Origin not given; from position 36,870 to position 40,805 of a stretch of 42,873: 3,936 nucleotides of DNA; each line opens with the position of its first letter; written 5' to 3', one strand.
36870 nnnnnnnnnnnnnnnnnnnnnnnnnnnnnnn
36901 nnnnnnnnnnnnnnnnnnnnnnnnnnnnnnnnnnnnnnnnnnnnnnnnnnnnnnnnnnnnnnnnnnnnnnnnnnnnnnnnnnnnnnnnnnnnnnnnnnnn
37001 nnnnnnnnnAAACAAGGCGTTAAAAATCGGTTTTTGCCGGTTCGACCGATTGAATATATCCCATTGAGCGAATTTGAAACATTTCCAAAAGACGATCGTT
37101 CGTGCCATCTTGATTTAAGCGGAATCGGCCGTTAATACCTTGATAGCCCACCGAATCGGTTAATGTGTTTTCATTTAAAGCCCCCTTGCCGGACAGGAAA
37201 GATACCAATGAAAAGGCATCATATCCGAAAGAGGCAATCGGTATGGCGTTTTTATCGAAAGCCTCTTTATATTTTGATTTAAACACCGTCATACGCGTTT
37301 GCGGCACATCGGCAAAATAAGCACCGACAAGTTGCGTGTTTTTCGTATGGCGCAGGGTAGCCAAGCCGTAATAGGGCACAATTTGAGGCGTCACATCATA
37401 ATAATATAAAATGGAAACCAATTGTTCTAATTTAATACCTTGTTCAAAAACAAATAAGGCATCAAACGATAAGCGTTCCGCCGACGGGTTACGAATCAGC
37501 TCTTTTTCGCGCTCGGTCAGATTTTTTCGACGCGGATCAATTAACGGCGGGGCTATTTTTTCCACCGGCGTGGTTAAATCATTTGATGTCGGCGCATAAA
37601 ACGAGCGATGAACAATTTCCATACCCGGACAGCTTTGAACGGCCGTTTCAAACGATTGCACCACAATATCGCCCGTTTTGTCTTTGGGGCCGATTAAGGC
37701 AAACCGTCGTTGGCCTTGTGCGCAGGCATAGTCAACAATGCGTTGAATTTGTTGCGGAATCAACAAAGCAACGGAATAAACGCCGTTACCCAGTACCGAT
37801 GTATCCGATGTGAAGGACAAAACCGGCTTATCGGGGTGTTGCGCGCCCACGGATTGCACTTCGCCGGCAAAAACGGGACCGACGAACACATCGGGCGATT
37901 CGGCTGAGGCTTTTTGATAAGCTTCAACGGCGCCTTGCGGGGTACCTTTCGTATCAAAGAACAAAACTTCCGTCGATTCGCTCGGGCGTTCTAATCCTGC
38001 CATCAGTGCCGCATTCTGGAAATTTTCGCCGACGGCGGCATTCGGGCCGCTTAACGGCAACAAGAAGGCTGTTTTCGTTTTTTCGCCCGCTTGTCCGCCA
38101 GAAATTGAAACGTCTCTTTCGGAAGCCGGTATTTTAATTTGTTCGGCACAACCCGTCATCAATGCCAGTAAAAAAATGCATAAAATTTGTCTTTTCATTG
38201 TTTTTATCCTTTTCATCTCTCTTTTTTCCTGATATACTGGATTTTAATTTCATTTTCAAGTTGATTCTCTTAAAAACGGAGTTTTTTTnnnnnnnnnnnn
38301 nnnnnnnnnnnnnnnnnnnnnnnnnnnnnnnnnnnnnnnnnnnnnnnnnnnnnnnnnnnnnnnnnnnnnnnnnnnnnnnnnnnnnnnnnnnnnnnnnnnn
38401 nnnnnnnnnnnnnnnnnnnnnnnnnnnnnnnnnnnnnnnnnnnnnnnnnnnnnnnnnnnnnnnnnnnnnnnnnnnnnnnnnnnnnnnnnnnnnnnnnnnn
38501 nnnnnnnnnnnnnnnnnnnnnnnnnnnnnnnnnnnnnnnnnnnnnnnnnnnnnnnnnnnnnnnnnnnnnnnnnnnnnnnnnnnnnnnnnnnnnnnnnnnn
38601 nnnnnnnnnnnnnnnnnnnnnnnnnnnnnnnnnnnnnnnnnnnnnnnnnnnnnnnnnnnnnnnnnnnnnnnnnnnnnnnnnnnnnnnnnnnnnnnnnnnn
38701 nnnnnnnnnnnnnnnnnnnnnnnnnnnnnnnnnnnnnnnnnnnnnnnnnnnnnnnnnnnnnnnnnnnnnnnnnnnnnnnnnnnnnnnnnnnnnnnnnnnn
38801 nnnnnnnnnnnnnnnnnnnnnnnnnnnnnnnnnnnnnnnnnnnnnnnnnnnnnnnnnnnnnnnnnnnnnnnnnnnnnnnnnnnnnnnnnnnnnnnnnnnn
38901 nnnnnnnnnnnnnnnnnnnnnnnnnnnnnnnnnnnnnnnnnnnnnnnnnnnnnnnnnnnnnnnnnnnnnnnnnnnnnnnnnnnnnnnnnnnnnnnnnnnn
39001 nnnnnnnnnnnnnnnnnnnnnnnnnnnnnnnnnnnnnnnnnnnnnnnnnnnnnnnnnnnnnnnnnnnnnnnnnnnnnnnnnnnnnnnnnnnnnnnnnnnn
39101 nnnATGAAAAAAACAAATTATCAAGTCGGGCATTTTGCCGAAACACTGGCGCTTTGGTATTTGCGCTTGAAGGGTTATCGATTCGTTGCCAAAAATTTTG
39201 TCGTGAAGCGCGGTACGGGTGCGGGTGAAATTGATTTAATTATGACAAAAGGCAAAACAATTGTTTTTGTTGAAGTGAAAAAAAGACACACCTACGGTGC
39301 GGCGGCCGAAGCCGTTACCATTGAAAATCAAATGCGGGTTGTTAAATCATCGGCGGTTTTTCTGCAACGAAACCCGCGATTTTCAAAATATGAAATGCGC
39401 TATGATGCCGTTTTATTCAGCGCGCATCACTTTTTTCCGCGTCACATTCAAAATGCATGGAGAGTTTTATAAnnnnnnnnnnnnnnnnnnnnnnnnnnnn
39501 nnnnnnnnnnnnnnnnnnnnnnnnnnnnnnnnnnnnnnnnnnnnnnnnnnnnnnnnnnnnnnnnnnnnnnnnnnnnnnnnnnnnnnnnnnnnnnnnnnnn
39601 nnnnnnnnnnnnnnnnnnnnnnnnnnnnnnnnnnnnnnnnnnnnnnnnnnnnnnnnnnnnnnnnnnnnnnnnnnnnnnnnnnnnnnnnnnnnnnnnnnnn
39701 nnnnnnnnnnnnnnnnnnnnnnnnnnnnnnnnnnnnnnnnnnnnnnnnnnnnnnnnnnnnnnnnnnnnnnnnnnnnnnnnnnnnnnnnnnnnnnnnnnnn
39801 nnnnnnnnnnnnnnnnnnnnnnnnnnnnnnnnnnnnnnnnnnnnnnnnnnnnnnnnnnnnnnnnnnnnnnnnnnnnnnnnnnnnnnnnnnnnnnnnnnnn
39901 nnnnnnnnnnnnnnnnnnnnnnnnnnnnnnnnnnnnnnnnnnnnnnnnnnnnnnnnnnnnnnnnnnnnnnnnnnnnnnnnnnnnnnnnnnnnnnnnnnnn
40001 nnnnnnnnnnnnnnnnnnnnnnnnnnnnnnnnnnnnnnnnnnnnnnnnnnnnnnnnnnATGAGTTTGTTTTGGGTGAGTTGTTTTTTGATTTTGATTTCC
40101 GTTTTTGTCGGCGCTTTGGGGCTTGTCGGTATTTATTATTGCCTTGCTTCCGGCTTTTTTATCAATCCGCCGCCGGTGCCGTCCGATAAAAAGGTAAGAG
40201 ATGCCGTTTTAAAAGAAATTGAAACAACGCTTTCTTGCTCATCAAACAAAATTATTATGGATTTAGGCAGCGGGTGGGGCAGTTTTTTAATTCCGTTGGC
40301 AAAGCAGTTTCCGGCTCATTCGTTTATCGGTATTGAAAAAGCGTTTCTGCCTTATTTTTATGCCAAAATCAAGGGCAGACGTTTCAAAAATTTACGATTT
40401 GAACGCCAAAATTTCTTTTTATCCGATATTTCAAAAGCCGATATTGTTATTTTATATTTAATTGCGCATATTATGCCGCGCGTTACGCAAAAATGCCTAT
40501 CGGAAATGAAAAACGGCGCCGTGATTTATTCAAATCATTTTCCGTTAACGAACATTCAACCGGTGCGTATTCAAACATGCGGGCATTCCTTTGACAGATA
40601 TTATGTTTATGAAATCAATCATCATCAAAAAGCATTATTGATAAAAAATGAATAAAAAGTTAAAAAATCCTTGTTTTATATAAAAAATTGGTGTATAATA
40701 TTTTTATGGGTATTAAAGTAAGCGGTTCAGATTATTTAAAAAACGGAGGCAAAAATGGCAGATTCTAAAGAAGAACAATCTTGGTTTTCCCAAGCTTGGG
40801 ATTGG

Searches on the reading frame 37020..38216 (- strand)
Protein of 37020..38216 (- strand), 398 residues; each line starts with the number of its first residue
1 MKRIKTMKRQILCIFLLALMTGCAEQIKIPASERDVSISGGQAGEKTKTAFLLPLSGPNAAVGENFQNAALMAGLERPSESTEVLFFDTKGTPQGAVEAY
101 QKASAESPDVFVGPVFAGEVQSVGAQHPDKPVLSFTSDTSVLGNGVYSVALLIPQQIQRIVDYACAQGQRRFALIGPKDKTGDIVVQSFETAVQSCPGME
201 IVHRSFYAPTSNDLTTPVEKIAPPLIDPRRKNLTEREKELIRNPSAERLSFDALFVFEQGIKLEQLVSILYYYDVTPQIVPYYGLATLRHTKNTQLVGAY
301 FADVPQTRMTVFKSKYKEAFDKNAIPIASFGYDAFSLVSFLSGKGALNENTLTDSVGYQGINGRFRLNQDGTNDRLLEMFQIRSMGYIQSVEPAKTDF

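Call 10: search_protein_families(library=pfam, proteins=[window:37020-38216:-], max_evalue=0.001)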
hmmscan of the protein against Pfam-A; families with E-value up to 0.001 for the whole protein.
window:37020-38216:- (398 aa): 3 families
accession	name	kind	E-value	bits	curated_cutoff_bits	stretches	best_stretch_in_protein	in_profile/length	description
PF13458.12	Peripla_BP_6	-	1.2e-14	55.2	31.7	1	49-221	4-186/343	Periplasmic binding protein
PF04348.19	LppC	-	1.9e-08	33.9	28.8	1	45-307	217-486/563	LppC putative lipoprotein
PF01094.35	ANF_receptor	-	4.2e-05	23.2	25.4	1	83-215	26-166/353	Receptor family ligand binding region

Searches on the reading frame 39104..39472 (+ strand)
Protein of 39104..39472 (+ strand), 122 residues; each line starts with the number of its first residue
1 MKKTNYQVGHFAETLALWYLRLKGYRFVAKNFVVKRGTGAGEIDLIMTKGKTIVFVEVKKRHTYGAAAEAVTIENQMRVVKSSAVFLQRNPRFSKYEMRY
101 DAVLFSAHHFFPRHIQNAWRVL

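Call 10: search_protein_families(library=pfam, proteins=[window:39104-39472:+], max_evalue=0.001)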
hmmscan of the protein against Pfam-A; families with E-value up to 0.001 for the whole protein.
window:39104-39472:+ (122 aa): 2 families
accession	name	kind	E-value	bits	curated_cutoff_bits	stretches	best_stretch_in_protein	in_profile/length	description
PF02021.23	UPF0102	-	1.1e-19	71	23.6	1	12-104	1-79/80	Uncharacterised protein family UPF0102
PF08378.17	NERD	-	1.1e-07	32.8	22.1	1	9-66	2-64/111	Nuclease-related domain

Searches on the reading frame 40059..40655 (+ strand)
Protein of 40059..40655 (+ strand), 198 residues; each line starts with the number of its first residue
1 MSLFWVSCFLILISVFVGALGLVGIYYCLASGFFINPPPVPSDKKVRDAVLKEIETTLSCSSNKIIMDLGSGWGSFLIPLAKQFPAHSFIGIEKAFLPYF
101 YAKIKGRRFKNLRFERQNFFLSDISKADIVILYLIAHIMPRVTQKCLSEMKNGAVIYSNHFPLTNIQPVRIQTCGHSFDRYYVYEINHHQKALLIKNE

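Call 10: search_protein_families(library=pfam, proteins=[window:40059-40655:+], max_evalue=0.001)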
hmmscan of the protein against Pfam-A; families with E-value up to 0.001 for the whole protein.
window:40059-40655:+ (198 aa): 4 families
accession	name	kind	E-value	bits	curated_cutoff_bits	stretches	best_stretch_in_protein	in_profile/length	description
PF02390.23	Methyltransf_4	-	1.1e-07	32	24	1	63-122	2-66/173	Putative methyltransferase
PF13649.12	Methyltransf_25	-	4.6e-05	24.5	27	1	66-151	1-90/97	Methyltransferase domain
PF08123.19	DOT1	-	5.1e-05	23.4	23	1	51-111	31-91/205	Histone methylation protein DOT1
PF13847.12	Methyltransf_31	-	5.3e-05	23.4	27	1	62-151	3-98/145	Methyltransferase domain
